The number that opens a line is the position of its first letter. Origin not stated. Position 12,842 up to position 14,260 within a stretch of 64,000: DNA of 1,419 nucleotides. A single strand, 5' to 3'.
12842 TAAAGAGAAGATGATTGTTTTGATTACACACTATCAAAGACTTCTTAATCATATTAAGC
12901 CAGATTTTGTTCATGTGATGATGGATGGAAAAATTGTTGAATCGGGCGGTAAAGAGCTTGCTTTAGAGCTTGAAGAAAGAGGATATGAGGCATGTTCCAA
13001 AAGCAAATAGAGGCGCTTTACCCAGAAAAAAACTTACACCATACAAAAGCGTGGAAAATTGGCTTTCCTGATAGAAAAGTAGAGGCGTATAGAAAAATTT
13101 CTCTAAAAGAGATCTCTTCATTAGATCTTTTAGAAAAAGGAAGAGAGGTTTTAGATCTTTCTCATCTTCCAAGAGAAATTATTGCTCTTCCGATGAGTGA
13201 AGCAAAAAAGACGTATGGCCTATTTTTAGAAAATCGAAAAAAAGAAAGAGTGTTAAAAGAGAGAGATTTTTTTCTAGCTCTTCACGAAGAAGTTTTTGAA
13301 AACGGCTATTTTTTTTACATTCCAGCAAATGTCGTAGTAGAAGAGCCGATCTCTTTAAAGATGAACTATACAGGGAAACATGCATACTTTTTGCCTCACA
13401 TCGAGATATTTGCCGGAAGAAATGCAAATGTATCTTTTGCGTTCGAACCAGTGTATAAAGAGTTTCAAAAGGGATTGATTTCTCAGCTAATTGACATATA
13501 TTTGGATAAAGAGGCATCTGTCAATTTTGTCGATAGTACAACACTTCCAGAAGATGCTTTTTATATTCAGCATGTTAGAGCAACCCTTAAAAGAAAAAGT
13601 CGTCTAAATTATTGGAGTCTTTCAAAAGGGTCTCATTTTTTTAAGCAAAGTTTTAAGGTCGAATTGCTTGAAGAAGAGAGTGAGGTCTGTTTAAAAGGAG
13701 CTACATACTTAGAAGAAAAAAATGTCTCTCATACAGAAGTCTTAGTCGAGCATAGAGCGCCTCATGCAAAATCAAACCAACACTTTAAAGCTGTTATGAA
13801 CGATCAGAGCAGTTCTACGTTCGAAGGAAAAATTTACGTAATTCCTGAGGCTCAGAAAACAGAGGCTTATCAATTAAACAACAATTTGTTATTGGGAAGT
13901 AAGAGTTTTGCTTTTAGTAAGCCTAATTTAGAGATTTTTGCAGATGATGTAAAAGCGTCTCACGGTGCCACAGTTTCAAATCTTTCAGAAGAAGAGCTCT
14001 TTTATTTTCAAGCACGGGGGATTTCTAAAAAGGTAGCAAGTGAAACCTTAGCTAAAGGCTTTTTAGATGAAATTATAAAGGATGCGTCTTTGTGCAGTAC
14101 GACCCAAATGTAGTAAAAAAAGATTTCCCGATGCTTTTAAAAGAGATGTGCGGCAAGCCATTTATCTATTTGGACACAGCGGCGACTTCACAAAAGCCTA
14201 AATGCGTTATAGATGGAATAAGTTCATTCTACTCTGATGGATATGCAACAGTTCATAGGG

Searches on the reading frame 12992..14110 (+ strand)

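Call 75: search_protein_families(library=pfam, max_evalue=0.001, proteins=[window:12992-14110:+])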
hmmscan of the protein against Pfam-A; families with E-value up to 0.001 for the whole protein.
window:12992-14110:+ (373 aa): 2 families
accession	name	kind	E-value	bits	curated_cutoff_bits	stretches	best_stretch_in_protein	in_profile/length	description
PF01458.23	SUFBD_core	-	7.8e-60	202.7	27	1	129-357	6-232/232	SUF system FeS cluster assembly, SufBD core domain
PF19295.5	SufBD_N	-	5.7e-07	29.8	23.5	1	56-121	106-171/172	SufBD protein N-terminal region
